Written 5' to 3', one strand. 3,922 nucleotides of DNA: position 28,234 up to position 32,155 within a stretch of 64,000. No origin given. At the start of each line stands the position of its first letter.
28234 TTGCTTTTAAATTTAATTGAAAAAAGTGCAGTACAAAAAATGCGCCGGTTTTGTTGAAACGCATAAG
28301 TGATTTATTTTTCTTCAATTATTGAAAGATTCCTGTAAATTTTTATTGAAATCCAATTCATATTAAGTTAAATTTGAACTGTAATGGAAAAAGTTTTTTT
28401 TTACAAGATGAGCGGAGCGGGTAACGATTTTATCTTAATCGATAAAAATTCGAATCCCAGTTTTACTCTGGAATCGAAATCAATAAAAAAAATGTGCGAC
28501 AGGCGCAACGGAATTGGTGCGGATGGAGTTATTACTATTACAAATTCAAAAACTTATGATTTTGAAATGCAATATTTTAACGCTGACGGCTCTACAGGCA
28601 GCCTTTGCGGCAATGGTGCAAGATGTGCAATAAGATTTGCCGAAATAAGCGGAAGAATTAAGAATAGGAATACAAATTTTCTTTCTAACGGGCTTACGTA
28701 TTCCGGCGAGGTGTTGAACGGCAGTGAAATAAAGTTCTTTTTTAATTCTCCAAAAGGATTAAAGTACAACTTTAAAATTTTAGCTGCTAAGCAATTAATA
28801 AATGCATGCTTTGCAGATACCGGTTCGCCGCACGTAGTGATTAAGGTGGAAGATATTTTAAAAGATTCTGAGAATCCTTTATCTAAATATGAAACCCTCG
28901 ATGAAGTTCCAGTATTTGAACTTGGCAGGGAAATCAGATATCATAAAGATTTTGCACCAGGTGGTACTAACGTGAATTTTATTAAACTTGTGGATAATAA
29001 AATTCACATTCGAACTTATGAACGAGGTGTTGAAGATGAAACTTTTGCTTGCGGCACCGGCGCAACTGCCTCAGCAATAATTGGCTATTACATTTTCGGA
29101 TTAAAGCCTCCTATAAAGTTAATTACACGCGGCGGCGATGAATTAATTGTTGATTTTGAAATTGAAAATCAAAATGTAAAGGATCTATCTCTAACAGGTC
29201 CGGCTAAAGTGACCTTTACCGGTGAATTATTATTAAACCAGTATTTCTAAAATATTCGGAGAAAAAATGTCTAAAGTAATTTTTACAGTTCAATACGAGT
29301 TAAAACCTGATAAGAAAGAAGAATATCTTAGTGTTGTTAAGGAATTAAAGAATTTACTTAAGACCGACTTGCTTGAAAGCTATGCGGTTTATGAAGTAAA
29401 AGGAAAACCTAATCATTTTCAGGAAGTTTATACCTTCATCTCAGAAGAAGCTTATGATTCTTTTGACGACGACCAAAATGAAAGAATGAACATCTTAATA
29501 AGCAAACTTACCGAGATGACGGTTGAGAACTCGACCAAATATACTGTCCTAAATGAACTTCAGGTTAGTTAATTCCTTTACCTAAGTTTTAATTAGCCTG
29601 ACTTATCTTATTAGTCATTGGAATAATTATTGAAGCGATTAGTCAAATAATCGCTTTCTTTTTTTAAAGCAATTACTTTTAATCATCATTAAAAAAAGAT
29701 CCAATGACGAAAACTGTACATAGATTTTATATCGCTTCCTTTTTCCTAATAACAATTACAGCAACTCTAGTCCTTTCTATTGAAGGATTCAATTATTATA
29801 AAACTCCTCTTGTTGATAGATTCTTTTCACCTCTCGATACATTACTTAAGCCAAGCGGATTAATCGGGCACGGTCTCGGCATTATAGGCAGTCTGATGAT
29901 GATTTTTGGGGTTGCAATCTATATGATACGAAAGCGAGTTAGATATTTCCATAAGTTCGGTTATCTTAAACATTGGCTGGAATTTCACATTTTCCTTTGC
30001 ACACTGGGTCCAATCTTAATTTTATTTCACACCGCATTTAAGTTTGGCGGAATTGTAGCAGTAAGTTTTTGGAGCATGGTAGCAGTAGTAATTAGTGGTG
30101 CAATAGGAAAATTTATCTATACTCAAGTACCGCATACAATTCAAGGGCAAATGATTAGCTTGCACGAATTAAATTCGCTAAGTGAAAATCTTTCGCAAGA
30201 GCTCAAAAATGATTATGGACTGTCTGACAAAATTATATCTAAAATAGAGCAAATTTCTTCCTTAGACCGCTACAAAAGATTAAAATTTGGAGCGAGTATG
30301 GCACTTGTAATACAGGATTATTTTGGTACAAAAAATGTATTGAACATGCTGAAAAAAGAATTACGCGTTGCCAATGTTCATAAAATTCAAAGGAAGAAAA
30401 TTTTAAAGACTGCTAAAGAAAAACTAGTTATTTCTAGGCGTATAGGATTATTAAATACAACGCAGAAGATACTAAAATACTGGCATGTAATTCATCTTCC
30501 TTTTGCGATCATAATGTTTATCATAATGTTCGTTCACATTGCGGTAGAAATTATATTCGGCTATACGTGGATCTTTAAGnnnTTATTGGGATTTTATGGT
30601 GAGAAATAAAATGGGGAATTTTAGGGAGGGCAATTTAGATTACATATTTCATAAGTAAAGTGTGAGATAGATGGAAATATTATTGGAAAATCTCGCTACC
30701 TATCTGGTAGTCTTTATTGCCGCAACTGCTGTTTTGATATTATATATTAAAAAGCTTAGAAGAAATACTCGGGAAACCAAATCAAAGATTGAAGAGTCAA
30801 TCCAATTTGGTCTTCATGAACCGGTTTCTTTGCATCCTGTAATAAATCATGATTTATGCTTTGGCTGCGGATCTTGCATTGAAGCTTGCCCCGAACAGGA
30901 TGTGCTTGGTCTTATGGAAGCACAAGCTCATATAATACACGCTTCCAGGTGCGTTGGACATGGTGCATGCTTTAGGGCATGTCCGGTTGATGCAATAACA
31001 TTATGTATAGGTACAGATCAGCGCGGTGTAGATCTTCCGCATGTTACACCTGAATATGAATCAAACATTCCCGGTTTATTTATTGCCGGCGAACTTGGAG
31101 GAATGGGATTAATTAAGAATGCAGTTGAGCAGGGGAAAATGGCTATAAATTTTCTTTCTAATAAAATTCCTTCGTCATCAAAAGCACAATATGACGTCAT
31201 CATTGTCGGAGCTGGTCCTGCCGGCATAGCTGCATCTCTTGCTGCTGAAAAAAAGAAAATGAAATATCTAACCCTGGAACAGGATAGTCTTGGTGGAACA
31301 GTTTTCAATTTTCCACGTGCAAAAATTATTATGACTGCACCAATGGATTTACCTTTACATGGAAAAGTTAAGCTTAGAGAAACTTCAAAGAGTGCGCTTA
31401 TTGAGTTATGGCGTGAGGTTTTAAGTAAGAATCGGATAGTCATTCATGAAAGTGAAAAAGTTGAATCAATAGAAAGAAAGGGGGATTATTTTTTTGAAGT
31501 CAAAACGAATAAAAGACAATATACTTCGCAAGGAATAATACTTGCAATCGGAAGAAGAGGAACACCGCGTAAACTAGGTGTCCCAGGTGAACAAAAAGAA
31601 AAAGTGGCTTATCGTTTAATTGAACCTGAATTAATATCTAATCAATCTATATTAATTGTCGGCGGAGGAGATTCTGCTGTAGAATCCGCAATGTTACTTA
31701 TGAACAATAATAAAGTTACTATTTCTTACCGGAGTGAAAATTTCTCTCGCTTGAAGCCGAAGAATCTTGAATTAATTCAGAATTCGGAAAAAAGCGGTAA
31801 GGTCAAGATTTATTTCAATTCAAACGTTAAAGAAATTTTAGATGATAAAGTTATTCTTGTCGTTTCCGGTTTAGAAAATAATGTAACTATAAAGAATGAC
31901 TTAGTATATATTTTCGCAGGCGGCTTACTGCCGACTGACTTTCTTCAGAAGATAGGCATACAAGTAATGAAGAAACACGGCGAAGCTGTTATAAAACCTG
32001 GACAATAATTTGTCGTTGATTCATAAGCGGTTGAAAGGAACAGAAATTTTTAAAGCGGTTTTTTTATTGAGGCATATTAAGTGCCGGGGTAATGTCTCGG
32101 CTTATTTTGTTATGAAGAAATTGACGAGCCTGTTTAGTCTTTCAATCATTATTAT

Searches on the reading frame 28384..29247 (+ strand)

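Call 9: search_protein_families(library=pfam, proteins=[window:28384-29247:+], max_evalue=0.001)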
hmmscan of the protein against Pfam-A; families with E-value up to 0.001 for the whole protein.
window:28384-29247:+ (288 aa): 1 family
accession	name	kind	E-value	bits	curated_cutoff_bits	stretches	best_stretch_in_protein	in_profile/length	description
PF01678.24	DAP_epimerase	-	2e-38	131.6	34.7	2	6-90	1-84/121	Diaminopimelate epimerase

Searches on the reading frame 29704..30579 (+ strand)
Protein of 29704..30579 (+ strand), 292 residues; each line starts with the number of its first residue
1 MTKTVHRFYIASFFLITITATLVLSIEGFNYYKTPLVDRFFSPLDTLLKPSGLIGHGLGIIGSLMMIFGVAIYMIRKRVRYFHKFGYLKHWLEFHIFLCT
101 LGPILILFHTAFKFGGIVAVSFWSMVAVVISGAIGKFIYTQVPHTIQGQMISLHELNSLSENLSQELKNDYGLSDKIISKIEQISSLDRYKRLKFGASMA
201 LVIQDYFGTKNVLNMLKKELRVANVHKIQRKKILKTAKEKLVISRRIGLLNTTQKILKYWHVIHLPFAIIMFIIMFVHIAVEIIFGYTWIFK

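Call 9: search_protein_families(library=pfam, proteins=[window:29704-30579:+], max_evalue=0.001)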
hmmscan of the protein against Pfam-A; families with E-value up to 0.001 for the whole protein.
window:29704-30579:+ (292 aa): 0 families

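Call 27: search_protein_families(library=ncbifam, proteins=[window:29704-30579:+], max_evalue=0.1)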
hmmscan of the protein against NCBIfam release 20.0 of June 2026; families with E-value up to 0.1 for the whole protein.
window:29704-30579:+ (292 aa): 0 families

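Call 55: find_homologous_proteins(query=window:29704-30579:+, max_evalue=0.001)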
Query window:29704-30579:+ (292 aa): 7157 proteins with E <= 0.001 among 8000 candidates; the best 120 are listed.
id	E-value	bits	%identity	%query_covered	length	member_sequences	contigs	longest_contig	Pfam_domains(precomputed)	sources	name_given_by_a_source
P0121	5.5e-186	635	100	100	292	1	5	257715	-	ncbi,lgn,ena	-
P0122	3.7e-165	566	87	100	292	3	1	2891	-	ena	-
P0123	1.2e-163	562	86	100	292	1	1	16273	-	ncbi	-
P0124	4.8e-162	556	86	100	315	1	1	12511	-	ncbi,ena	-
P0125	1.1e-144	499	76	100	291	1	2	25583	-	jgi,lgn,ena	-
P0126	1.7e-137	476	85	85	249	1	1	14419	-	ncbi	-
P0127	2.0e-132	459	70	100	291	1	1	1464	-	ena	-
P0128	7.0e-132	457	69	100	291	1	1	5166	-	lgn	-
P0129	2.6e-131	455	70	100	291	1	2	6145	-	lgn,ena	-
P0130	6.6e-131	454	71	100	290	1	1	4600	-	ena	-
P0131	3.6e-130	452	68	100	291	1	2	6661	-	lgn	-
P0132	7.1e-129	447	69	100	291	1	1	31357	-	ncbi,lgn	-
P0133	7.7e-129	447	69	100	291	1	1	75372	-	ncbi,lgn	-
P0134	1.6e-128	446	67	100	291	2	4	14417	-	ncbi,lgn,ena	-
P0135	3.6e-127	442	67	100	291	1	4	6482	-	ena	-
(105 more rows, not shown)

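Call 66: search_dna_similar(query=window:29704-30579:+, collection=plasmids, mode=protein, max_evalue=0.001, max_rows=20)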
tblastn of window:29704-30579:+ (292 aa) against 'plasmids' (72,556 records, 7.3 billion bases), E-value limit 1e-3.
Records with a match: 2; places in all: 2; records where one place covers at least 80% of the query: 1.
Best place of each record, by identity: <60% 2.
By first word of the organism name: Emticicia 1; Methylophaga 1.
By predicted mobility (MOB-suite, as given by PLSDB): non-mobilizable 2.
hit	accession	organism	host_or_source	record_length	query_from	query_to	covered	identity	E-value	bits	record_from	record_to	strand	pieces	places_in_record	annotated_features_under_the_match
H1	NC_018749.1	Emticicia oligotrophica DSM 17448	warm spring water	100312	1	291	100%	46.1%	9e-55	197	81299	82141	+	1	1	hypothetical protein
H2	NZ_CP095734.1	Methylophaga pinxianii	pure culture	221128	73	289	74%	22.8%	3e-4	50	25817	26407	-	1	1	hypothetical protein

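Call 69: get_annotated_region(hit=H1, flank=12000)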
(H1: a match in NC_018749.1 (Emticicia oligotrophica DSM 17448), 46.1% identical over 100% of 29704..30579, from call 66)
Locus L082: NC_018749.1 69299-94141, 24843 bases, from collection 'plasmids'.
description: Emticicia oligotrophica DSM 17448 plasmid pEMTOL02, complete sequence
organism: Emticicia oligotrophica DSM 17448 (NCBI taxid 929562)
taxonomy: Bacteria; Bacteroidota; Cytophagia; Cytophagales; Leadbetterellaceae; Emticicia; Emticicia oligotrophica; Emticicia oligotrophica DSM 17448
host: -; source: warm spring water; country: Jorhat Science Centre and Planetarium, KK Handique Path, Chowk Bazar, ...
typing (MOB-suite, as given by PLSDB): non-mobilizable
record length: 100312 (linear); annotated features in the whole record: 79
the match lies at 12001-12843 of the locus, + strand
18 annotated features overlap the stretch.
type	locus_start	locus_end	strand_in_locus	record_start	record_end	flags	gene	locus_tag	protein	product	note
CDS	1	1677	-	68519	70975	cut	-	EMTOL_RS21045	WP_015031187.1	glycoside hydrolase family 95 protein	-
CDS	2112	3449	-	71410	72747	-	-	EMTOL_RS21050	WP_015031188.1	PAS domain S-box protein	-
CDS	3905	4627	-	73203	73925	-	-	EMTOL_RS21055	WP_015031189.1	c-type cytochrome domain-containing protein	-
CDS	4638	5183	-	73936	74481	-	-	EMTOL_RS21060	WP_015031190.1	YceI family protein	-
CDS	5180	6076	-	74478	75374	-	-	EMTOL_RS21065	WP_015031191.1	DUF5777 family beta-barrel protein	-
CDS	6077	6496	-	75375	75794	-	-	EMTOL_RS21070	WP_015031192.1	Rieske 2Fe-2S domain-containing protein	-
CDS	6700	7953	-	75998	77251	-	-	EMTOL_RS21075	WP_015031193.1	outer membrane beta-barrel protein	-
CDS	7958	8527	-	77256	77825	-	-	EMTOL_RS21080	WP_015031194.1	sigma-70 family RNA polymerase sigma factor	GO:0006352 - DNA-templated transcription initiation [Evidence IEA]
CDS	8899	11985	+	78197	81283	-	ccsA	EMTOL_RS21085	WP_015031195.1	cytochrome c biogenesis protein CcsA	GO:0017004 - cytochrome complex assembly [Evidence IEA]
CDS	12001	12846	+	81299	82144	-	-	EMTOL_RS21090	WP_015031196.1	hypothetical protein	-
CDS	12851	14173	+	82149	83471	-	-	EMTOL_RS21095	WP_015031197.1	NAD(P)-binding domain-containing protein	-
CDS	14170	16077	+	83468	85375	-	-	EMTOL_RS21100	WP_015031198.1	cytochrome c3 family protein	-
CDS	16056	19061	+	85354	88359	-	-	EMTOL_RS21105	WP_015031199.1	cytochrome c3 family protein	-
CDS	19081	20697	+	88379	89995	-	-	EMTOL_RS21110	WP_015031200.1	hypothetical protein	-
CDS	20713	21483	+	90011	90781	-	-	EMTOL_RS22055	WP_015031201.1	GW dipeptide domain-containing protein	-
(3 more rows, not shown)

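Call 70: get_annotated_region(hit=H2, flank=12000)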
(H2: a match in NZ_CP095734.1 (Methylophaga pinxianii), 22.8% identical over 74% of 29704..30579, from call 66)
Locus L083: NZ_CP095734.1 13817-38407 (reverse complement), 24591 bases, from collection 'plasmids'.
description: Methylophaga pinxianii strain TMB1265 plasmid pWTT2411, complete sequence
organism: Methylophaga pinxianii (NCBI taxid 2881052)
taxonomy: Bacteria; Pseudomonadota; Gammaproteobacteria; Thiotrichales; Piscirickettsiaceae; Methylophaga; Methylophaga pinxianii
host: -; source: pure culture; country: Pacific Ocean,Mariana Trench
typing (MOB-suite, as given by PLSDB): non-mobilizable
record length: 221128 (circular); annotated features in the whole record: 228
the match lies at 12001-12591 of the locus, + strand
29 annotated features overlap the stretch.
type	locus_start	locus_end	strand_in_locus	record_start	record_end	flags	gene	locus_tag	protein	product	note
CDS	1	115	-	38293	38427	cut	-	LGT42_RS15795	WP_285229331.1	hypothetical protein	-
CDS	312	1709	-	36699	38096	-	-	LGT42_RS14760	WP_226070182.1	heavy metal sensor histidine kinase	GO:0000160 - phosphorelay signal transduction system [Evidence IEA]; GO:0016310 - phosphorylation [Evidence IEA]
CDS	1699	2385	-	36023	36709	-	-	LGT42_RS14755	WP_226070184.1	heavy metal response regulator transcription factor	GO:0006355 - regulation of DNA-templated transcription [Evidence IEA]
CDS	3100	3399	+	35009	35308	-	-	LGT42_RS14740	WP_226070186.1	hypothetical protein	-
CDS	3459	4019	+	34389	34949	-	-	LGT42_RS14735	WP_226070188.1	cytochrome c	-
CDS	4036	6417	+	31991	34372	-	-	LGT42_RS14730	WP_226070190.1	heavy metal translocating P-type ATPase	GO:0006812 - monoatomic cation transport [Evidence IEA]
CDS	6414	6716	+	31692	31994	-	-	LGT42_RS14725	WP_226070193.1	DUF2933 domain-containing protein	-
CDS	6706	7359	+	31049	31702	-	-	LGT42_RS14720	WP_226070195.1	isoprenylcysteine carboxylmethyltransferase family protein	-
CDS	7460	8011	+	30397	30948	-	-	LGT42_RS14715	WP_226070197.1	DUF411 domain-containing protein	-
CDS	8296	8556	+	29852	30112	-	-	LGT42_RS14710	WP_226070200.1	hypothetical protein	-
CDS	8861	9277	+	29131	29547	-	-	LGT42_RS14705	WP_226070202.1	hypothetical protein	-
CDS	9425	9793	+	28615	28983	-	-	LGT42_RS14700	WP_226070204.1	hypothetical protein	-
CDS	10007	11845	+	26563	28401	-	-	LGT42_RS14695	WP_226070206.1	2Fe-2S iron-sulfur cluster-binding protein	-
CDS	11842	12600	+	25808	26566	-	-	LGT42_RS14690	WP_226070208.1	hypothetical protein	-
CDS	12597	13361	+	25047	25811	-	-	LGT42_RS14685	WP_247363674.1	cytochrome C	-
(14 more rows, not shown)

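Call 75: search_protein_families(library=pfam, proteins=[window:29704-30579:+], max_evalue=10)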
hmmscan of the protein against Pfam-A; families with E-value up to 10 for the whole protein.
window:29704-30579:+ (292 aa): 1 family
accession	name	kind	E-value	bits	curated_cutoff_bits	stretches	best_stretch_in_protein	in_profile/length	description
PF14358.11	DUF4405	-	2.6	9.1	26.7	1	259-281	42-64/66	Domain of unknown function (DUF4405)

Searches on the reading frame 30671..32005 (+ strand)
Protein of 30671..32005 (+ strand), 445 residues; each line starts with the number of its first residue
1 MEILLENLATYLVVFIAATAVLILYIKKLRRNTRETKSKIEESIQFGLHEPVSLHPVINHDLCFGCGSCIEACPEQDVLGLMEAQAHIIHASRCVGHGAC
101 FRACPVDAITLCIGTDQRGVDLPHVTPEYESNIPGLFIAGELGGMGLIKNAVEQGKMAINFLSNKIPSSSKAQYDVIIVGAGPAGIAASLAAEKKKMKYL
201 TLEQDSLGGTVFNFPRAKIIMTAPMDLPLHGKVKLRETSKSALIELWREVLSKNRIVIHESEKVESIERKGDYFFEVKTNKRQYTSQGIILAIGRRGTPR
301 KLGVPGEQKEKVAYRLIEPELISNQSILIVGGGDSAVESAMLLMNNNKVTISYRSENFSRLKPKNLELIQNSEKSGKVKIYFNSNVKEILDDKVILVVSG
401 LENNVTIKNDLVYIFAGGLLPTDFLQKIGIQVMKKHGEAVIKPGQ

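Call 9: search_protein_families(library=pfam, proteins=[window:30671-32005:+], max_evalue=0.001)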
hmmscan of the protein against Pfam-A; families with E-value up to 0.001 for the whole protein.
window:30671-32005:+ (445 aa): 23 families
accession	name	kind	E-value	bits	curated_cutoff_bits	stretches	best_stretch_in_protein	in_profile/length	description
PF13738.12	Pyr_redox_3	-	4.1e-45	154.8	30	1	177-434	1-283/305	Pyridine nucleotide-disulphide oxidoreductase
PF07992.20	Pyr_redox_2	-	9.3e-26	91.3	26.1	1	174-437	1-255/291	Pyridine nucleotide-disulphide oxidoreductase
PF03486.20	HI0933_like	-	1.8e-12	47.7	50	1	230-300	98-169/244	HI0933-like protein Rossmann domain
PF00037.32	Fer4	-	5.1e-11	42.4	21.1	2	56-75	1-20/24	4Fe-4S binding domain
PF13237.11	Fer4_10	-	2.4e-10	40.6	25.5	1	55-105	1-53/53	4Fe-4S dicluster domain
PF12797.12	Fer4_2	-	2.6e-10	40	24.5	2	55-75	2-22/22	4Fe-4S binding domain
PF14697.11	Fer4_21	-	8.9e-10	39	35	1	57-111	2-59/59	4Fe-4S dicluster domain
PF12838.12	Fer4_7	-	9.1e-09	36.1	27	1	63-108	2-52/52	4Fe-4S dicluster domain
PF00070.33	Pyr_redox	-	2.3e-08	34.9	22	1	327-393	2-70/82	Pyridine nucleotide-disulphide oxidoreductase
PF12837.12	Fer4_6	-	5.3e-07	29.7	25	1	56-76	2-22/24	4Fe-4S binding domain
PF25160.1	LdpA_Fe-S-bd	-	2.2e-06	27.8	27.6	0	58-77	23-42/49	LdpA Fe-S cluster-binding domain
PF13434.12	Lys_Orn_oxgnase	-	3.1e-06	27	21.3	0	262-361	119-228/339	L-lysine 6-monooxygenase/L-ornithine 5-monooxygenase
PF13187.11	Fer4_9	-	7.4e-06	26.3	27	1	63-109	2-52/52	4Fe-4S dicluster domain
PF12800.12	Fer4_4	-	1.1e-05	25.7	24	0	61-75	2-16/17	4Fe-4S binding domain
PF17179.9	Fer4_22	-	4.9e-05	24.5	27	0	41-75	59-93/95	4Fe-4S dicluster domain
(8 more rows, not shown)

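Call 27: search_protein_families(library=ncbifam, proteins=[window:30671-32005:+], max_evalue=0.1)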
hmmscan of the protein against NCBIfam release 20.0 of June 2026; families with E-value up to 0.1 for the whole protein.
window:30671-32005:+ (445 aa): 171 families (the best 25 are shown)
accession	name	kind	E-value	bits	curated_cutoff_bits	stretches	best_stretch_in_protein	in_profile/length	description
TIGR04018.1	Bthiol_YpdA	hypoth_equivalog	6.4e-49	166.5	339.9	1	175-440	1-269/316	YpdA family putative bacillithiol disulfide reductase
TIGR01292.1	TRX_reduct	equivalog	1.2e-24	86.7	343.45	1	174-430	1-247/300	thioredoxin-disulfide reductase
TIGR03143.1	AhpF_homolog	hypoth_equivalog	4.6e-21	75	687.65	1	173-406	4-221/555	putative alkyl hydroperoxide reductase F subunit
TIGR03140.1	AhpF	equivalog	3.9e-19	68.6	502.9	1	133-441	171-469/515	alkyl hydroperoxide reductase subunit F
TIGR01350.1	lipoamide_DH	equivalog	4.5e-16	58.6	408.8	3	173-213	1-41/461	dihydrolipoyl dehydrogenase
TIGR00275.1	TIGR00275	subfamily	3.1e-12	46.1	183.8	2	239-300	104-164/401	aminoacetone oxidase family FAD-binding enzyme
NF040770.1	hetero_SS_HdrA2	exception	3.7e-12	45.2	1100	2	14-118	530-632/777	CoB-CoM heterodisulfide reductase HdrA2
NF004776.0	PRK06116.1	equivalog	4e-12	45.9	480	2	172-213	3-44/450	glutathione-disulfide reductase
TIGR02053.1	MerA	equivalog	4.2e-12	45.8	454.45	1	174-440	1-289/465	mercury(II) reductase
NF003585.0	PRK05249.1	equivalog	5.5e-12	45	465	1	170-211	3-45/464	Si-specific NAD(P)(+) transhydrogenase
NF040864.1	HgcB_ferredoxin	equivalog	5.2e-11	42.3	99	1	58-114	11-66/93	mercury methylation ferredoxin HgcB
NF004945.0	PRK06292.2-3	equivalog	5.5e-11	42.1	494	3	173-213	3-43/457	dihydrolipoyl dehydrogenase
NF009410.0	PRK12771.1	subfamily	5e-10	38.6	516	1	62-113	513-564/566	NAD(P)-binding protein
NF041891.1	hdrA_Methbact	equivalog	5.1e-10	38.2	1300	2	34-116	546-625/762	ferredoxin:CoB-CoM heterodisulfide reductase subunit HdrA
NF040505.1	ArsO_flavin_mono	equivalog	7.7e-10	38.7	425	1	174-338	1-174/346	ArsO family NAD(P)H-dependent flavin-containing monooxygenase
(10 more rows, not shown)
